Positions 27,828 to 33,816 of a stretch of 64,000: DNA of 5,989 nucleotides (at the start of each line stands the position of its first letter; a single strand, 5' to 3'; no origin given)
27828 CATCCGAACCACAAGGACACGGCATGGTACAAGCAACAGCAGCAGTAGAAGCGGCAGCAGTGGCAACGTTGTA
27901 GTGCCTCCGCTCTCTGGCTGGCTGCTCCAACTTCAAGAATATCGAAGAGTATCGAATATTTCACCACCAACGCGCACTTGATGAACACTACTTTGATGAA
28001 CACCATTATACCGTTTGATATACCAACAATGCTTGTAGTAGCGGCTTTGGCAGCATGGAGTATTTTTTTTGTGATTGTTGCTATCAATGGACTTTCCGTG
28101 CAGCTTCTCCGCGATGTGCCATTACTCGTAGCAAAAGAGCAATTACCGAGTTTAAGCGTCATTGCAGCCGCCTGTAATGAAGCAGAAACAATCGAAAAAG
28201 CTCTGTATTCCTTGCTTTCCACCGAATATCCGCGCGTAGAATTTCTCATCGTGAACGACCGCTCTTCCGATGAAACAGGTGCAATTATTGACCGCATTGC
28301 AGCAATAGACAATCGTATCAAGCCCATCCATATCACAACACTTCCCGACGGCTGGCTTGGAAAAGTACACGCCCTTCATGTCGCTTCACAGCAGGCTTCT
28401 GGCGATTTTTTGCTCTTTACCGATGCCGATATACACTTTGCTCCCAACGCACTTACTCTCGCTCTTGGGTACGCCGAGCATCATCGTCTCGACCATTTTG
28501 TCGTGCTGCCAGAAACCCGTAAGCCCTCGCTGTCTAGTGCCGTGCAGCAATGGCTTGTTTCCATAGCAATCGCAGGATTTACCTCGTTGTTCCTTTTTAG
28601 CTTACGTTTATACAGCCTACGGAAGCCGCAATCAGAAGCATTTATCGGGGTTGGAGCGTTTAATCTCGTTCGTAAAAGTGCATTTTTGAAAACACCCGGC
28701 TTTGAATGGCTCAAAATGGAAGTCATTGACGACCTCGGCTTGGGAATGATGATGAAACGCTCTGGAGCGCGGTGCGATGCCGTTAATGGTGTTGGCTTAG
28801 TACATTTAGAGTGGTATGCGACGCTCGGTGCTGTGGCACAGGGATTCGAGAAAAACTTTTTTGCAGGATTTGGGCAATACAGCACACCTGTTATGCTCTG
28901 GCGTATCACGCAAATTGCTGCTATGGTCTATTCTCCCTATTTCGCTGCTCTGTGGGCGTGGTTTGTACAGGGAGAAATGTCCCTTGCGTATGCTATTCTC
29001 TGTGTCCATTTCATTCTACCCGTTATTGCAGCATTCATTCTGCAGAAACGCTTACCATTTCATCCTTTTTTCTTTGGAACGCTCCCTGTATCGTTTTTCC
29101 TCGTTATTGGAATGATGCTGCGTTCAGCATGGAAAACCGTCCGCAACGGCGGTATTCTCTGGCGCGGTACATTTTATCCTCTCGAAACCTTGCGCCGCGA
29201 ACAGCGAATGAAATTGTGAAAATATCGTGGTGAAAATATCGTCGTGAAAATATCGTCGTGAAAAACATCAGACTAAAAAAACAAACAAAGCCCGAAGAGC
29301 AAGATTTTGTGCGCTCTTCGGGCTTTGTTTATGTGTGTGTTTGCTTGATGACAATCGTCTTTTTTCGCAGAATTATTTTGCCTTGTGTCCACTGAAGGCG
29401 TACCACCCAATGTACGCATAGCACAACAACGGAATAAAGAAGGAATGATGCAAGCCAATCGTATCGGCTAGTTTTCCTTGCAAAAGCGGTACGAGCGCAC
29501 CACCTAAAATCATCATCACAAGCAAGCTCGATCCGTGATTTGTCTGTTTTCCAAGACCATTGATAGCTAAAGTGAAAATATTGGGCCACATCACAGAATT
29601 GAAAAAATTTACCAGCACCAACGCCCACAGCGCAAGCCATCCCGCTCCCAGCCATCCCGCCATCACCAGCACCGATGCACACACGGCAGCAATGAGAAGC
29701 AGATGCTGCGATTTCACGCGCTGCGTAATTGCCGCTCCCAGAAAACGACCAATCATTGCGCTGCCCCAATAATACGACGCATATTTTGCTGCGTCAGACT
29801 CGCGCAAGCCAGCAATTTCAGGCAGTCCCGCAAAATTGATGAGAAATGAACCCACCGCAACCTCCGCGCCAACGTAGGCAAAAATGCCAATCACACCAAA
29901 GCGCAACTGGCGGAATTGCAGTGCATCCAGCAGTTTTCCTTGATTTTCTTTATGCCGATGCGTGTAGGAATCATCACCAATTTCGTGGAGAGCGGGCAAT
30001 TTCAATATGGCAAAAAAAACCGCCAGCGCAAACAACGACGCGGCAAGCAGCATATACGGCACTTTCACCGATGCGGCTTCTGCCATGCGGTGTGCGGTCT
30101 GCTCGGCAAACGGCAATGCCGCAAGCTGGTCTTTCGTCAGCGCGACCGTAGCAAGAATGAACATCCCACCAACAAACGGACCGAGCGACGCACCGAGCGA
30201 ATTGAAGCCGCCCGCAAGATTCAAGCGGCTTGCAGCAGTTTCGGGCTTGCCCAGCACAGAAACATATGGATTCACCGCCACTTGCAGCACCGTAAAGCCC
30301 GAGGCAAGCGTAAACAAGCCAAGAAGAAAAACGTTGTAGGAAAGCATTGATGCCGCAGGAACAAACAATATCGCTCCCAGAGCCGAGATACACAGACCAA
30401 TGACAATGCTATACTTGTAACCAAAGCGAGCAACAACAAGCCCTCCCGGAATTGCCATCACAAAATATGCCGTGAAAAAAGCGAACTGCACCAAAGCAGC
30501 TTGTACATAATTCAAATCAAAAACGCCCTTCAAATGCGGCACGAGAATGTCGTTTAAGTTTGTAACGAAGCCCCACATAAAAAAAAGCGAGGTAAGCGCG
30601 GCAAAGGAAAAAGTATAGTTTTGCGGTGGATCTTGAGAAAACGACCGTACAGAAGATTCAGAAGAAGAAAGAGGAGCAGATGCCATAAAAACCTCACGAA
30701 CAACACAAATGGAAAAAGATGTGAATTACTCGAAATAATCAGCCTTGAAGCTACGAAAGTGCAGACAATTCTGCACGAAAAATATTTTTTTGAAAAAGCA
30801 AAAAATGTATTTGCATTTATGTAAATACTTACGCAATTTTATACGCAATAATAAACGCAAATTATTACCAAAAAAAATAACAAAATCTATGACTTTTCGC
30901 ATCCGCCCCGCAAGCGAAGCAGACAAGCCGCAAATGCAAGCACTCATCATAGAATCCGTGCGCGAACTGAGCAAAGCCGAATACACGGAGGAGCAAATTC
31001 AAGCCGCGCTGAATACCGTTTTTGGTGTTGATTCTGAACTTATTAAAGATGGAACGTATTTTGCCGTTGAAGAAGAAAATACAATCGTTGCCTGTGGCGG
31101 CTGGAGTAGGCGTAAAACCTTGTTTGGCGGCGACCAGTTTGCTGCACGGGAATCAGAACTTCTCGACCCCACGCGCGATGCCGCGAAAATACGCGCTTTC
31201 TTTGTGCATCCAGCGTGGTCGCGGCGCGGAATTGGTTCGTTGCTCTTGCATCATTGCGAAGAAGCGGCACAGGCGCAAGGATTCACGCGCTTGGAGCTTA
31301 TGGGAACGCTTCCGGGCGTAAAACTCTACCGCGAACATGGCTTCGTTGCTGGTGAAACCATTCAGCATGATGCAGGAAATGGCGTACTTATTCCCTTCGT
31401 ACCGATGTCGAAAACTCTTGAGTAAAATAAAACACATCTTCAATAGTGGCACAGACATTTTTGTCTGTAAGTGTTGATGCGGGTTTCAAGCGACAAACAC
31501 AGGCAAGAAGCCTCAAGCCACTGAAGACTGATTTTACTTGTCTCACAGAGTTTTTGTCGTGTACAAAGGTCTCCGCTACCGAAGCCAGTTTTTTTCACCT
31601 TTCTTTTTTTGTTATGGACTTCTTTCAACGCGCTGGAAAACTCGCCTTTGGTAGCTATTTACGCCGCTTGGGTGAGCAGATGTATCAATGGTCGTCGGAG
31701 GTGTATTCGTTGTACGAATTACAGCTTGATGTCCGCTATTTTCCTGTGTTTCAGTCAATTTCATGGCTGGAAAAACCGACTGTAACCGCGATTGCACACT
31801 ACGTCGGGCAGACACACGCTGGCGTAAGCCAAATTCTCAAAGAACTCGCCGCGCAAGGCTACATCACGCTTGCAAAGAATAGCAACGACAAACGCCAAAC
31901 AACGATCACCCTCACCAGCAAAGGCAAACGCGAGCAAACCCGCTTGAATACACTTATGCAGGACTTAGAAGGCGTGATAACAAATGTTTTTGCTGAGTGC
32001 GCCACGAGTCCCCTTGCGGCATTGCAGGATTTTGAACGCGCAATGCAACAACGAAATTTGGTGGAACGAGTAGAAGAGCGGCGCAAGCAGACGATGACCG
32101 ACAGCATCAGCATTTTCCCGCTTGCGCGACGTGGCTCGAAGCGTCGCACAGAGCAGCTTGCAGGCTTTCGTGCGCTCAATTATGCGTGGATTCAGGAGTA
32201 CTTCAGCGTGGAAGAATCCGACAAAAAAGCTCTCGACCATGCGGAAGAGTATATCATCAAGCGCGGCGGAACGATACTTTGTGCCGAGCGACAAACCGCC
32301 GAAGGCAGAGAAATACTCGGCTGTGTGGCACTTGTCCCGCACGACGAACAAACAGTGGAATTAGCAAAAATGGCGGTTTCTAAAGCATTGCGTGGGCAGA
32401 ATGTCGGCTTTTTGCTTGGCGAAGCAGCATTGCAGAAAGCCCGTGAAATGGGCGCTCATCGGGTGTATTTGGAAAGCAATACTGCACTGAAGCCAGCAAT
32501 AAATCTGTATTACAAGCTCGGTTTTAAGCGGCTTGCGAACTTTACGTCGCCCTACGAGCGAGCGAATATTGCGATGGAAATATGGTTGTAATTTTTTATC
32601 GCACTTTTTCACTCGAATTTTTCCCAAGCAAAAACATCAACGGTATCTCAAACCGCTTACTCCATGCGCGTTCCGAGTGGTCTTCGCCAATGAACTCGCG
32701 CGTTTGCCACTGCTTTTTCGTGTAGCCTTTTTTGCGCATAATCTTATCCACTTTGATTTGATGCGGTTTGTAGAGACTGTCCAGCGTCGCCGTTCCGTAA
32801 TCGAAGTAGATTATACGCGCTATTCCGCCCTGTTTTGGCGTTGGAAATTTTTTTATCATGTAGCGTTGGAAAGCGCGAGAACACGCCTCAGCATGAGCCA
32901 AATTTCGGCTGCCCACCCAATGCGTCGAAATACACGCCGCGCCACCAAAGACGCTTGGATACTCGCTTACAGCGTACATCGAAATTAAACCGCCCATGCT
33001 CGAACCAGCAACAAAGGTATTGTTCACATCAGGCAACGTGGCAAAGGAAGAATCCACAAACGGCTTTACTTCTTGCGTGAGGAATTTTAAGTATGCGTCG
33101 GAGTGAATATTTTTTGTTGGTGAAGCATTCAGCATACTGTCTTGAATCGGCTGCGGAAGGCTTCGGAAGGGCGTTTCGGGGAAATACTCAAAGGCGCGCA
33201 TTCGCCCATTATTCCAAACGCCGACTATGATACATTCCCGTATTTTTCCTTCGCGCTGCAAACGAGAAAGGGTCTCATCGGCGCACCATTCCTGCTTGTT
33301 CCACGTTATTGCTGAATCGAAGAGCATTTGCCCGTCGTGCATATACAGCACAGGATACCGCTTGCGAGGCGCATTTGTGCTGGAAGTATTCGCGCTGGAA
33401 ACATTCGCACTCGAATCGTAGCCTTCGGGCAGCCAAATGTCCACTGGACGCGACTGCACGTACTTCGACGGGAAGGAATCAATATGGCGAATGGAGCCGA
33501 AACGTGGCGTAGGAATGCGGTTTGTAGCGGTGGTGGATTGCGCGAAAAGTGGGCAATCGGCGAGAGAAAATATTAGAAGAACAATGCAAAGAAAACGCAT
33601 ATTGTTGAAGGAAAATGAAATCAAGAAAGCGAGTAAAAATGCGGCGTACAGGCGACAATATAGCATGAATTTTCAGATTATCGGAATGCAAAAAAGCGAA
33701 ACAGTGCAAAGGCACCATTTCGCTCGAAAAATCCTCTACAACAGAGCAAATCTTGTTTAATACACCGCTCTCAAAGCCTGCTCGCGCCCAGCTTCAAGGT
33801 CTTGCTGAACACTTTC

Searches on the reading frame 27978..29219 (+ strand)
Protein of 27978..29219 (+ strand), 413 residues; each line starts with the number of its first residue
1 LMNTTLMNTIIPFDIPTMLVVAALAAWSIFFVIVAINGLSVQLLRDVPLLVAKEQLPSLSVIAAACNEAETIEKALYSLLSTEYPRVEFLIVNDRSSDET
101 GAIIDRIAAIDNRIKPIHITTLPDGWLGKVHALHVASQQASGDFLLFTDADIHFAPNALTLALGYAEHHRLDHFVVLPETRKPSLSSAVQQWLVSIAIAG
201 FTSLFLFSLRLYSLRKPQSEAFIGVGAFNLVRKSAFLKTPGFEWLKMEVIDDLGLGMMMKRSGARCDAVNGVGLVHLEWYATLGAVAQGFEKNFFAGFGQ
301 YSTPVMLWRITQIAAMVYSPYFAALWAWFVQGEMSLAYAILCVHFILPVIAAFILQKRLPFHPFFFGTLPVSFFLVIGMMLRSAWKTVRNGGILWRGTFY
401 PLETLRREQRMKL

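Call 5: search_protein_families(library=pfam, proteins=[window:27978-29219:+], max_evalue=0.001)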
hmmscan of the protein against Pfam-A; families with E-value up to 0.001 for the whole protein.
window:27978-29219:+ (413 aa): 4 families
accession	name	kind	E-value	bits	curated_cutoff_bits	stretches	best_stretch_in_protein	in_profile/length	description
PF00535.33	Glycos_transf_2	-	1.1e-23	84.5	23.3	1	60-236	1-164/168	Glycosyl transferase family 2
PF13641.12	Glyco_tranf_2_3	-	2.6e-10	41.1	27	1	57-266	1-201/230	Glycosyltransferase like family 2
PF13506.12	Glyco_transf_21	-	1e-06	28.8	21.7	1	128-270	17-148/174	Glycosyl transferase family 21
PF10111.15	Glyco_tranf_2_2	-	1e-05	25.7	27.3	1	66-243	7-182/276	Glycosyltransferase like family 2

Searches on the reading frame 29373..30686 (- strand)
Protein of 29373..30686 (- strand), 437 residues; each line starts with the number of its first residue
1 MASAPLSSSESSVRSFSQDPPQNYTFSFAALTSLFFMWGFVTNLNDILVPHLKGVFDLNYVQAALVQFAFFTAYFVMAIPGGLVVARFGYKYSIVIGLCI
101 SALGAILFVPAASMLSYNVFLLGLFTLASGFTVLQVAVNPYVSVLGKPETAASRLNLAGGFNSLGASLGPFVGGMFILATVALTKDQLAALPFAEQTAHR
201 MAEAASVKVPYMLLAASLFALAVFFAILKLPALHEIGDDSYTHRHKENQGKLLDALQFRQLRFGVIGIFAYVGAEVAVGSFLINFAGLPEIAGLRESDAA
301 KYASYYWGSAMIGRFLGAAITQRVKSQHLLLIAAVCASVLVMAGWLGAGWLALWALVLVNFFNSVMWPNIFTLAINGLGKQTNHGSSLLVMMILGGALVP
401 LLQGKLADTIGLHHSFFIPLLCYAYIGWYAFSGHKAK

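Call 6: search_protein_families(library=pfam, proteins=[window:29373-30686:-], max_evalue=0.001)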
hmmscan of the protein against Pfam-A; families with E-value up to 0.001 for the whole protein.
window:29373-30686:- (437 aa): 1 family
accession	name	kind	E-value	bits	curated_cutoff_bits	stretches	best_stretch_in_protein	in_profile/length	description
PF07690.21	MFS_1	-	9.3e-18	64.7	33.4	1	34-394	4-340/347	Major Facilitator Superfamily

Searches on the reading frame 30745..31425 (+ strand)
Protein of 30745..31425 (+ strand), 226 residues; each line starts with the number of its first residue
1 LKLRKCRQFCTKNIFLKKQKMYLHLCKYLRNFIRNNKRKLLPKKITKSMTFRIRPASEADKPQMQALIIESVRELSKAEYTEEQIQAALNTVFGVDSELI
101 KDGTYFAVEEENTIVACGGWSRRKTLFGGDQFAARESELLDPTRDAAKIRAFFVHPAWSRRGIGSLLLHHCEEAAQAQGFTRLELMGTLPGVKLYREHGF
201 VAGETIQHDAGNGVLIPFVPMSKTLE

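Call 6: search_protein_families(library=pfam, proteins=[window:30745-31425:+], max_evalue=0.001)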
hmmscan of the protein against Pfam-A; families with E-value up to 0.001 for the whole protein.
window:30745-31425:+ (226 aa): 4 families
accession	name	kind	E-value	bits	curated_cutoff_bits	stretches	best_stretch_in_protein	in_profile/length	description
PF00583.31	Acetyltransf_1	-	3.9e-14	53.4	20.7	1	71-200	3-116/116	Acetyltransferase (GNAT) family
PF13508.13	Acetyltransf_7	-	3.7e-12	46.9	27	1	102-201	2-83/84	Acetyltransferase (GNAT) domain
PF13673.13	Acetyltransf_10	-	2.6e-10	40.8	23.6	1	144-225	49-128/128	Acetyltransferase (GNAT) domain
PF13480.13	Acetyltransf_6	-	0.00066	20.3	22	0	153-187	102-136/143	Acetyltransferase (GNAT) domain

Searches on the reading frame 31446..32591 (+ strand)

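Call 6: search_protein_families(library=pfam, proteins=[window:31446-32591:+], max_evalue=0.001)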
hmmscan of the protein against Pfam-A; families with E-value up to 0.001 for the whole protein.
window:31446-32591:+ (381 aa): 5 families
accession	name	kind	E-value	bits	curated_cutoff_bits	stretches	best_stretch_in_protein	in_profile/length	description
PF00583.31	Acetyltransf_1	-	3e-16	60.2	20.7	1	246-360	5-116/116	Acetyltransferase (GNAT) family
PF13508.13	Acetyltransf_7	-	6.9e-12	46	27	1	275-361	3-83/84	Acetyltransferase (GNAT) domain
PF12802.13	MarR_2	-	7.6e-08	32.8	27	1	111-151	21-61/61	MarR family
PF13673.13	Acetyltransf_10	-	2.4e-06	28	23.6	1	285-364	37-111/128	Acetyltransferase (GNAT) domain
PF13601.12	HTH_34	-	5.4e-05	23.7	27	1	114-164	18-69/80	Winged helix DNA-binding domain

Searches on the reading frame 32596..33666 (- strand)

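Call 6: search_protein_families(library=pfam, proteins=[window:32596-33666:-], max_evalue=0.001)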
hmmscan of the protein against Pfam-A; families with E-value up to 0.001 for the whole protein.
window:32596-33666:- (356 aa): 2 families
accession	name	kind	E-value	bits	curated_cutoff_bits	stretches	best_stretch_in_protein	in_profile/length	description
PF00756.26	Esterase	-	9.2e-24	85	22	1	99-251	19-151/251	Putative esterase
PF12146.15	Hydrolase_4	-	2.2e-05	24.3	27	1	197-278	59-138/239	Serine aminopeptidase, S33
